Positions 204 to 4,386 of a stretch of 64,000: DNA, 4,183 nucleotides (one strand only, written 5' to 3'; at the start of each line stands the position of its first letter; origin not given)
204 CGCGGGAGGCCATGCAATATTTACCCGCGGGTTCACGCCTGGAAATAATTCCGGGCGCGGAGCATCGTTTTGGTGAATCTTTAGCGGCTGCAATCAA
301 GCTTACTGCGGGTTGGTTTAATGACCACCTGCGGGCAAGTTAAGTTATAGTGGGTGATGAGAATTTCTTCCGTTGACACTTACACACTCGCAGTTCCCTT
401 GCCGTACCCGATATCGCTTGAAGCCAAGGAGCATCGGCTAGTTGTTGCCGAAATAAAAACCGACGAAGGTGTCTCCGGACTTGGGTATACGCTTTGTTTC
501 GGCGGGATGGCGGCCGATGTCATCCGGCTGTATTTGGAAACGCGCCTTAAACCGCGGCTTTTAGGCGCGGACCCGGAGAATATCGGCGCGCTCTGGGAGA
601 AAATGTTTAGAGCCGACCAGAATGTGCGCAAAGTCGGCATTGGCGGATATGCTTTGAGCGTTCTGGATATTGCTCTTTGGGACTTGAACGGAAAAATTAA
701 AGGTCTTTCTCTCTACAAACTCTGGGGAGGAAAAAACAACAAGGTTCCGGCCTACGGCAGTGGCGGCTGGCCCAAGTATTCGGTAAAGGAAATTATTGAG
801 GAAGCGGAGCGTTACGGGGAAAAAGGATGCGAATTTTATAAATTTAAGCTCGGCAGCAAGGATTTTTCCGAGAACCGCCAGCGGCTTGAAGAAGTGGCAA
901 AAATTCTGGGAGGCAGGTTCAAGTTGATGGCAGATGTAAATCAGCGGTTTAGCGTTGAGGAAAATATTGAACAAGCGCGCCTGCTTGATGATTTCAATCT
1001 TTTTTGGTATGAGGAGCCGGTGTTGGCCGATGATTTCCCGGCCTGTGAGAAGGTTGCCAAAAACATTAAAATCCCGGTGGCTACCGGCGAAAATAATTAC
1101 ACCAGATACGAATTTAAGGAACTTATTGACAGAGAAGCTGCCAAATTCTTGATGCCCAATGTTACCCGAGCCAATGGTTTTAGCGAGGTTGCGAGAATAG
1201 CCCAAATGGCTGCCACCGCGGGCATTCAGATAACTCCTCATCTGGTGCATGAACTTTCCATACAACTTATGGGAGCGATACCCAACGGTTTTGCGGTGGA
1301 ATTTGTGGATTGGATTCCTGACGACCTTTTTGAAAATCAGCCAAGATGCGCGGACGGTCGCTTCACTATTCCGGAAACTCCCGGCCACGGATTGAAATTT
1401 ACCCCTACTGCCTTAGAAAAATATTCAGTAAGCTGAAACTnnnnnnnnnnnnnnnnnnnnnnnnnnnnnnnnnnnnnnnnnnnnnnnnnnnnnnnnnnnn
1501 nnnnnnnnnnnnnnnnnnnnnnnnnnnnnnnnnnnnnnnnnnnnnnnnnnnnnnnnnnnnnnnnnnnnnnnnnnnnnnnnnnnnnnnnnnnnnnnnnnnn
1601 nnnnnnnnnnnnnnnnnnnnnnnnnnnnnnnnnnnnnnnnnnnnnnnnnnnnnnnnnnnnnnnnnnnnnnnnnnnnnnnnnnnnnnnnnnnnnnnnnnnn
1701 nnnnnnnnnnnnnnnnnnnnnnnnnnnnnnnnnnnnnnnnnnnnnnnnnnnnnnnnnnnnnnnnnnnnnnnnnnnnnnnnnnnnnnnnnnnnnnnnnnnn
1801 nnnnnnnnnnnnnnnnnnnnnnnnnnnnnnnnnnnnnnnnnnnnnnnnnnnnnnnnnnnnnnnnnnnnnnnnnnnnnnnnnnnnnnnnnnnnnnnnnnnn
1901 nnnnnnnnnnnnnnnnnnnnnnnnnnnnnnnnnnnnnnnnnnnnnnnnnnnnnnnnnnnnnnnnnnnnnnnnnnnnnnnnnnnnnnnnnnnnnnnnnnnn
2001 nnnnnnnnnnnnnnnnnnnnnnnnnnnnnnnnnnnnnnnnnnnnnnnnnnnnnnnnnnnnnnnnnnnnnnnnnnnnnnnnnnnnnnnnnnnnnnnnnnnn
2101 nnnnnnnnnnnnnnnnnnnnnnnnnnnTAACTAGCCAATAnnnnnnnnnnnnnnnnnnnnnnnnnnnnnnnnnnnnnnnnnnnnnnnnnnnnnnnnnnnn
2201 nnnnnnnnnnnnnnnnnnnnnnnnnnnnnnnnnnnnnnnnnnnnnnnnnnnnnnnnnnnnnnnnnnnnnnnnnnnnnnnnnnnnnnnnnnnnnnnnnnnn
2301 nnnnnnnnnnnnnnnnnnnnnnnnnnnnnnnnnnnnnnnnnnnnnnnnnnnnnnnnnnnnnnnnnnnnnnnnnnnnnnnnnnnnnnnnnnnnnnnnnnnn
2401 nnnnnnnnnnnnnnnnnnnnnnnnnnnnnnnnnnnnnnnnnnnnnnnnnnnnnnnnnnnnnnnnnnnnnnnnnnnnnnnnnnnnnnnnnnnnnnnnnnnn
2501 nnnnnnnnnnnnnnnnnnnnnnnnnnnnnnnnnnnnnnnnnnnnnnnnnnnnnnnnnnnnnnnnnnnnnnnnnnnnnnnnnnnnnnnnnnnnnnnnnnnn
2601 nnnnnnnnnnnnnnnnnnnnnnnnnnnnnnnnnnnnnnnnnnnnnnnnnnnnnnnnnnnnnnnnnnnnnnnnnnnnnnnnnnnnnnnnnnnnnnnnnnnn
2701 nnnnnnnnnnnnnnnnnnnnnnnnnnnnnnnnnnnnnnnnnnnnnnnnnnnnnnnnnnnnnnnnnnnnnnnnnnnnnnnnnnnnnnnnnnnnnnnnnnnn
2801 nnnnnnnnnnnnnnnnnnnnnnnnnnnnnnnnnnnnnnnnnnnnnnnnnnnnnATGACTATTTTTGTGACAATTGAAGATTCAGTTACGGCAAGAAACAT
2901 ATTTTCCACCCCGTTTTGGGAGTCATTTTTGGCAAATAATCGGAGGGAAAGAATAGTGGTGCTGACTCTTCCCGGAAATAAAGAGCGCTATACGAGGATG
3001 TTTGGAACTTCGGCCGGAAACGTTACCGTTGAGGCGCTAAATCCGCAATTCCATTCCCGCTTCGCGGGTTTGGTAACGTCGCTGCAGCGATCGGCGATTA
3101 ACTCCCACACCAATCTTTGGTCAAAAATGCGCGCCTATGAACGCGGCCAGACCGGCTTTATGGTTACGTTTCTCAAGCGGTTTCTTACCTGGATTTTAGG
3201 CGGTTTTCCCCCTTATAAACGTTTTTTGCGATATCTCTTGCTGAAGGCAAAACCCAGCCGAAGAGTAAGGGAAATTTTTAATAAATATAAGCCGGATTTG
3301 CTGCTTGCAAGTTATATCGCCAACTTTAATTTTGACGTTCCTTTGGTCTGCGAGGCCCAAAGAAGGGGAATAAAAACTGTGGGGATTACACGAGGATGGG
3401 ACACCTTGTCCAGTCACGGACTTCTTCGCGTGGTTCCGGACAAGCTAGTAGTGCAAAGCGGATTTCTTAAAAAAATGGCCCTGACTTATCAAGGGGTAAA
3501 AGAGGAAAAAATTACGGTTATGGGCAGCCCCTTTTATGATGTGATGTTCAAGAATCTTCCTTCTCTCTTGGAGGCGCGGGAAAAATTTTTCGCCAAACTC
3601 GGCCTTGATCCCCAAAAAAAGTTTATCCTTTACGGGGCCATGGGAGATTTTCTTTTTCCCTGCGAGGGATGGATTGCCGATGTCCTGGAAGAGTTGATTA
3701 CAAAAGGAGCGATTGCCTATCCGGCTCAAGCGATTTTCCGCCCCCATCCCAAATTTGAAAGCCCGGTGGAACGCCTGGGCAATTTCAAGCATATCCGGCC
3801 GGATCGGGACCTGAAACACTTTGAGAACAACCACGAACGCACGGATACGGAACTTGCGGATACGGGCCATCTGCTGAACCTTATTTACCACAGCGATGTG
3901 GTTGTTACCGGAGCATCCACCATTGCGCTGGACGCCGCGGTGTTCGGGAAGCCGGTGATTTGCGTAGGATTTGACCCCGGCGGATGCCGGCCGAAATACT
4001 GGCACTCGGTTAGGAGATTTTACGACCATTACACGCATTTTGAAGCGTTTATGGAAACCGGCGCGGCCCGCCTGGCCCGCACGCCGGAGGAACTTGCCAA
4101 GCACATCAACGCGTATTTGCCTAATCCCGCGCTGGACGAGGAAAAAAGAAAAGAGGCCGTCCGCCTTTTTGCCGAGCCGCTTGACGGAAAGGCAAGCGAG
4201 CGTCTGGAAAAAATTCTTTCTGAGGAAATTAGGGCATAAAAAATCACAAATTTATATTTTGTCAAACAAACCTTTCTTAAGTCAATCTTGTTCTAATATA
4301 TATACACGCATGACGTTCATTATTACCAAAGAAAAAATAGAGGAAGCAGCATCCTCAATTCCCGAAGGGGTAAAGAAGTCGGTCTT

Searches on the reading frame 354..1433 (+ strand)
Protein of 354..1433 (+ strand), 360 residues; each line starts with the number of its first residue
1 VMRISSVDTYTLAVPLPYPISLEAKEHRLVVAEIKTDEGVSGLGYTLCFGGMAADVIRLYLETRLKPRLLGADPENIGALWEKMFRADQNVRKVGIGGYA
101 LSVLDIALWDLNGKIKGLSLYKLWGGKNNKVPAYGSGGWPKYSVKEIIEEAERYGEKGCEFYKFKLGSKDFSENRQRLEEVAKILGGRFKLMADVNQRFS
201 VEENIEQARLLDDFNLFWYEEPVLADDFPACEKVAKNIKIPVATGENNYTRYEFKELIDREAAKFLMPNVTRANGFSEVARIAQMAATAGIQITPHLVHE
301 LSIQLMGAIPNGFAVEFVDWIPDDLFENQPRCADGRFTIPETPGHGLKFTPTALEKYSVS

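Call 46: search_protein_families(library=padloc, alignment_id=A3, max_evalue=0.00001)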
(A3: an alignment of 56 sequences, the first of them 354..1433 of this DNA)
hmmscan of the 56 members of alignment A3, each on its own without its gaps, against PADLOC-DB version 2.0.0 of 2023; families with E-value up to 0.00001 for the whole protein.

A. member 1, window:354-1433:+ (360 aa): 0 families

B. families by the number of members that match (of 56 scanned): 21 families
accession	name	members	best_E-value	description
PDLC04140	mad8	4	2.9e-15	mads_8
PDLC04135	mad3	2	1.5e-31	mads_3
PDLC04134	mad2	2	4.5e-13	mads_2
PDLC01995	RtcR_PspF2--CARF_AAA_HTH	1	2.5e-105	-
PDLC01994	RtcR_PspF1--CARF_AAA_HTH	1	3.7e-48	-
PDLC01993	RtcR--CARF_AAA_HTH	1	8.4e-44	-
PDLC01247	DEDDh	1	1.5e-15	"CAS-I,CAS-II,CAS-III,CAS-IV,CAS-V,CAS-VI; associated"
PDLC02914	ATPase-Toprim_I-B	1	5e-12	-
PDLC01250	Cas4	1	8.4e-11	"CAS-I,CAS-II,CAS-III,CAS-IV,CAS-V,CAS-VI; acquisition_associated"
PDLC00943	Cas4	1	2.5e-09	CRISPR-associated protein Cas4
PDLC01447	Cas4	1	6.7e-09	"CAS-I,CAS-II,CAS-III,CAS-IV,CAS-V,CAS-VI; acquisition_associated"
PDLC02203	MzaA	1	1.3e-08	-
PDLC02980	AriA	1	1.4e-08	-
PDLC02087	Cas4b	1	3.9e-08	-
PDLC02335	AbiLi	1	7.9e-08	AbiLi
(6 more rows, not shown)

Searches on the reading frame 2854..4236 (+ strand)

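Call 73: search_protein_families(library=pfam, proteins=[window:2854-4236:+], max_evalue=0.00001)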
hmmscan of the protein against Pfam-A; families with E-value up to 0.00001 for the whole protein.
window:2854-4236:+ (461 aa): 1 family
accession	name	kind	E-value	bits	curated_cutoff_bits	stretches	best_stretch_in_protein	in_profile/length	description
PF04464.20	Glyphos_transf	-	1.1e-11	44.7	22.1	1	334-453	255-363/367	CDP-Glycerol:Poly(glycerophosphate) glycerophosphotransferase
